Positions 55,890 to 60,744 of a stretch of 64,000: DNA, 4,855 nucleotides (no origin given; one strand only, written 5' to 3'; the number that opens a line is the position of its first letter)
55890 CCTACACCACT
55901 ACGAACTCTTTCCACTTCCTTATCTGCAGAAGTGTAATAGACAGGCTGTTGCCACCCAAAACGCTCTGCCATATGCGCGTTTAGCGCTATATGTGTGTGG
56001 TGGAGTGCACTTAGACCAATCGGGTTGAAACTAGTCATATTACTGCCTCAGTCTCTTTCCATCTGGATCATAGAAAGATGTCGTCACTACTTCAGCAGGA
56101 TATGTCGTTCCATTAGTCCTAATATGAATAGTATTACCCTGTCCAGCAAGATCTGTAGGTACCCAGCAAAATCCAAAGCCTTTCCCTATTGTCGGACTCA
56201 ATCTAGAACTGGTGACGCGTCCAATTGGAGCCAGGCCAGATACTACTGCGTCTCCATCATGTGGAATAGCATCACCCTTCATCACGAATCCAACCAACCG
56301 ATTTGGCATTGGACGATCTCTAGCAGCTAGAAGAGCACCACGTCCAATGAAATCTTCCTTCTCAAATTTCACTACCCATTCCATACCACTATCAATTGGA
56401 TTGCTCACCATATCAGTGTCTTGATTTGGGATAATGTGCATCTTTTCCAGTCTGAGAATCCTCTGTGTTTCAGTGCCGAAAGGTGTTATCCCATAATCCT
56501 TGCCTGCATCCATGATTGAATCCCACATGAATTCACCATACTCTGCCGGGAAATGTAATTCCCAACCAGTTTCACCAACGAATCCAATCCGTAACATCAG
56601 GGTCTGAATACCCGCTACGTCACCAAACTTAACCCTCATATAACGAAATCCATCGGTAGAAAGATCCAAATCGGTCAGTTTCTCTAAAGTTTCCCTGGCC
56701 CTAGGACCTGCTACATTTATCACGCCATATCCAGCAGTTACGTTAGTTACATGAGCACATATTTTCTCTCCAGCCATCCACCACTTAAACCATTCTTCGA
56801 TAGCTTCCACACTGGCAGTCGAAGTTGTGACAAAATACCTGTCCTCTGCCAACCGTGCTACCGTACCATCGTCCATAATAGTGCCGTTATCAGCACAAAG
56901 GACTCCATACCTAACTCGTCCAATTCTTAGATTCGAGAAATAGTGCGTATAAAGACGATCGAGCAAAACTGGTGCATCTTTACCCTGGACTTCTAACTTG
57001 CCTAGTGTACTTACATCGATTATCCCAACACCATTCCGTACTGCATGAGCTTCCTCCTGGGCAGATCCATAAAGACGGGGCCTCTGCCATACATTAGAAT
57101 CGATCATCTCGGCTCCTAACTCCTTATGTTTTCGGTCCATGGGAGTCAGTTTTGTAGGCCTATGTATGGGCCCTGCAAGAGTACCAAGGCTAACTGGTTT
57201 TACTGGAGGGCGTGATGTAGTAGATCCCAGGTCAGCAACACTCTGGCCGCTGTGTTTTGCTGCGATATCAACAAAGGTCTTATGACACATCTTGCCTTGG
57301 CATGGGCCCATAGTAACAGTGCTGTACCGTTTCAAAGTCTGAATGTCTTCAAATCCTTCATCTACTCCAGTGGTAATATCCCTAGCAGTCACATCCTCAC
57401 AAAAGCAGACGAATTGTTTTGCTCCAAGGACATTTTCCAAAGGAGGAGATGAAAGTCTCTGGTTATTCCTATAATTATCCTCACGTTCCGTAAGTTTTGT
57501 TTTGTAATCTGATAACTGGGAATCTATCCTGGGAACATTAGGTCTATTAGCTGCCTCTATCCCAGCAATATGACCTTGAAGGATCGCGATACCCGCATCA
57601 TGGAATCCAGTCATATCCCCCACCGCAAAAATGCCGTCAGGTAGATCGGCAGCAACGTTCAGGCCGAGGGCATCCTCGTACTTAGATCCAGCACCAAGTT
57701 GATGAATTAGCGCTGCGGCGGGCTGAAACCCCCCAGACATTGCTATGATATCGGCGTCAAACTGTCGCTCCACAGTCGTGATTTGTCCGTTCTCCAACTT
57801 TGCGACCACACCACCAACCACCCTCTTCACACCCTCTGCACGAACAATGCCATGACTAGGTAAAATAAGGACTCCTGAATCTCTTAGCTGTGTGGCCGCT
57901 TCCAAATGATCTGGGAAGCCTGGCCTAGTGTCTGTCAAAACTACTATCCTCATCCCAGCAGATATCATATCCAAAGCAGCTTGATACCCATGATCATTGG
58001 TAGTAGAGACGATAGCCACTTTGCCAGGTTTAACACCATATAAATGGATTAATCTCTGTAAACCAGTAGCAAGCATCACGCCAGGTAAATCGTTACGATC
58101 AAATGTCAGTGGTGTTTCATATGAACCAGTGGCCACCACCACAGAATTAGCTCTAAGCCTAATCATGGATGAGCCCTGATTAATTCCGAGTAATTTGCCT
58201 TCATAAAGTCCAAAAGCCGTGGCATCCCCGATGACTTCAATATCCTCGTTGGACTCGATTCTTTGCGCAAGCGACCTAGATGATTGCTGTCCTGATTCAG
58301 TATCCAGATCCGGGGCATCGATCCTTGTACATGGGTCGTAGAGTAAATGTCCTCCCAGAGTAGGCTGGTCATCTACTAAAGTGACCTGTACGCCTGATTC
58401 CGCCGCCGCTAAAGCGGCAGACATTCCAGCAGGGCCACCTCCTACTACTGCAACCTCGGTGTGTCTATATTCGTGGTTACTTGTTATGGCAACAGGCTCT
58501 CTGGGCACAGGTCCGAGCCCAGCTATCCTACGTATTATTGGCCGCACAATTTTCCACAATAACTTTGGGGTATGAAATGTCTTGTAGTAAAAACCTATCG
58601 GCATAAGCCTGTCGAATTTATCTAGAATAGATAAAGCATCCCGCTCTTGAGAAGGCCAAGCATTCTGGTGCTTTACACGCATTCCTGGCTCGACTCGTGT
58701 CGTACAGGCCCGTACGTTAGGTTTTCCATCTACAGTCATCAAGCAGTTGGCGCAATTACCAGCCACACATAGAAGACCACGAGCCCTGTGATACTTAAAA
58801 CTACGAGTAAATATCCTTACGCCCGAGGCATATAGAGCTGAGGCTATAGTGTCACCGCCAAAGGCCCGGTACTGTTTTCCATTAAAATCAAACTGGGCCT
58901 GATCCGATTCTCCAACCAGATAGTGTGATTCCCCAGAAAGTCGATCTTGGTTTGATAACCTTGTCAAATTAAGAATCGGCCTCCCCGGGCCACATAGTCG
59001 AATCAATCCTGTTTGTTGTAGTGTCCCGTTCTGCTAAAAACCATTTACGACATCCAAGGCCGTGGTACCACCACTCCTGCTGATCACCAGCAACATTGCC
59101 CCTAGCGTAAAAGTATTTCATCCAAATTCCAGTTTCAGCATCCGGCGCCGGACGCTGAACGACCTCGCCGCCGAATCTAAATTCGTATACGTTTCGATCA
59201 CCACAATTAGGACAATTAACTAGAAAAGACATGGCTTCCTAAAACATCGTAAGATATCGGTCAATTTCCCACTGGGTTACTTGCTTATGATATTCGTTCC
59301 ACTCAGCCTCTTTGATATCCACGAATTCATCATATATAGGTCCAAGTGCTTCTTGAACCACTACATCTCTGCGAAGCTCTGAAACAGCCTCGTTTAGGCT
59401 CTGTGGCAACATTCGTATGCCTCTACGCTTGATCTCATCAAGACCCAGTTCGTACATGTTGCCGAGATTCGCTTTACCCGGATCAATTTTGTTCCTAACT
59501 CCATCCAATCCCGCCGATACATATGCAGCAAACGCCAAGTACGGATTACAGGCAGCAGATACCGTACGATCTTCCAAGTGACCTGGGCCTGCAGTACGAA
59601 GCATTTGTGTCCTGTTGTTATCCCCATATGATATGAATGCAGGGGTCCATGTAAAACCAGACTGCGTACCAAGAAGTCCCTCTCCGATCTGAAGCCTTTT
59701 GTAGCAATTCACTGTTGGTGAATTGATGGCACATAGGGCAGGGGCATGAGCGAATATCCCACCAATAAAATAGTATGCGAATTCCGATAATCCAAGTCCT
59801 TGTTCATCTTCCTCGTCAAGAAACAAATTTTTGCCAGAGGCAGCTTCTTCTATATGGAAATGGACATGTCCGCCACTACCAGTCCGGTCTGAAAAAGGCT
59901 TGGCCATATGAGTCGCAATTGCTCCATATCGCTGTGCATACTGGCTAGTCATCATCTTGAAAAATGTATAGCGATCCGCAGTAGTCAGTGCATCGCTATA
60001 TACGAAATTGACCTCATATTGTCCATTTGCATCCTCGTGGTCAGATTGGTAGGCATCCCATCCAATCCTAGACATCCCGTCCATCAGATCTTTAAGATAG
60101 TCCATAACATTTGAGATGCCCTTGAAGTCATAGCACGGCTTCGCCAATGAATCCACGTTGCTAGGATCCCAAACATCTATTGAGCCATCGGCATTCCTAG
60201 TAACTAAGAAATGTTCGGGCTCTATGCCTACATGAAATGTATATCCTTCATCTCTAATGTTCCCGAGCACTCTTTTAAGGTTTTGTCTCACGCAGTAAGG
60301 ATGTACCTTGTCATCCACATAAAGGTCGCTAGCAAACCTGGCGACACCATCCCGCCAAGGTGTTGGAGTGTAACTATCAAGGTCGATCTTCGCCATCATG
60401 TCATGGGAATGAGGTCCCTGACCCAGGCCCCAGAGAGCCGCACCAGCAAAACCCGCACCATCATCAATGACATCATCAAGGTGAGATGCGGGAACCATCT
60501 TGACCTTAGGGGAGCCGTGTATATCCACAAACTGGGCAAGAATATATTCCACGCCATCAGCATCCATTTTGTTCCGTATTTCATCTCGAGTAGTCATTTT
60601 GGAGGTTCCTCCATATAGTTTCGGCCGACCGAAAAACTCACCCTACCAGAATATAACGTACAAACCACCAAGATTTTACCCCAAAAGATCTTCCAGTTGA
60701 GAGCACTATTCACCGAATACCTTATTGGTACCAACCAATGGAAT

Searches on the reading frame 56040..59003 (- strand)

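Call 10: search_protein_families(library=pfam, proteins=[window:56040-59003:-], max_evalue=0.001)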
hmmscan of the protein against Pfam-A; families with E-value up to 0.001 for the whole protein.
window:56040-59003:- (987 aa): 18 families
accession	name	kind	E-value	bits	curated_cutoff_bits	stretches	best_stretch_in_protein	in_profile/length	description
PF01571.26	GCV_T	-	2.6e-73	246.9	25.6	1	624-877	3-255/255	Aminomethyltransferase folate-binding domain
PF13510.11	Fer2_4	-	9.6e-31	106.1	22.8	1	36-114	4-81/82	2Fe-2S iron-sulfur cluster binding domain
PF17806.6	SO_alpha_A3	-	4.6e-25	88.2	23.1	1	529-611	3-86/87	Sarcosine oxidase A3 domain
PF08669.17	GCV_T_C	-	2.4e-19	69.4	25.9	1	902-979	2-80/80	Glycine cleavage T-protein C-terminal barrel domain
PF07992.20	Pyr_redox_2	-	5.2e-18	65.9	26.1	1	183-473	2-287/291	Pyridine nucleotide-disulphide oxidoreductase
PF12831.13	FAD_oxidored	-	4.5e-11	43.1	27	1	183-250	1-69/416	FAD dependent oxidoreductase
PF13738.12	Pyr_redox_3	-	2.3e-09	37.4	30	1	171-216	154-199/305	Pyridine nucleotide-disulphide oxidoreductase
PF01134.28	GIDA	-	9.9e-09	35.2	22.1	1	184-212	2-30/391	Glucose inhibited division protein A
PF00890.30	FAD_binding_2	-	3.6e-08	33.5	20.4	1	184-220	2-38/414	FAD binding domain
PF13450.12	NAD_binding_8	-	2.7e-07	31.2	21.9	1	186-220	1-35/68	NAD(P)-binding Rossmann-like domain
PF03486.20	HI0933_like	-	2e-06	27.9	50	1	183-221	2-40/244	HI0933-like protein Rossmann domain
PF01494.25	FAD_binding_3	-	1.4e-05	25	22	1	182-213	2-33/349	FAD binding domain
PF01266.30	DAO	-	1.5e-05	25.2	27.9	1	184-217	2-35/353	FAD dependent oxidoreductase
PF04324.20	Fer2_BFD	-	3.1e-05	24.7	26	1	532-580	2-47/50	BFD-like [2Fe-2S] binding domain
PF01262.27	AlaDh_PNT_C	-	0.00014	21.8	23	0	179-215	26-62/214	Alanine dehydrogenase/PNT, C-terminal domain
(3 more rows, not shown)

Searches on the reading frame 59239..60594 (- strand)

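Call 10: search_protein_families(library=pfam, proteins=[window:59239-60594:-], max_evalue=0.001)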
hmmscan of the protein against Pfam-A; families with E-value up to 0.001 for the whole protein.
window:59239-60594:- (451 aa): 2 families
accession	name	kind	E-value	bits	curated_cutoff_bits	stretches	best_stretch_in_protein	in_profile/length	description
PF00120.29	Gln-synt_C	-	1.2e-88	297.9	24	1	101-447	3-344/344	Glutamine synthetase, catalytic domain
PF03951.24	Gln-synt_N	-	3.7e-08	33.3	33.4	1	15-92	2-80/82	Glutamine synthetase, beta-Grasp domain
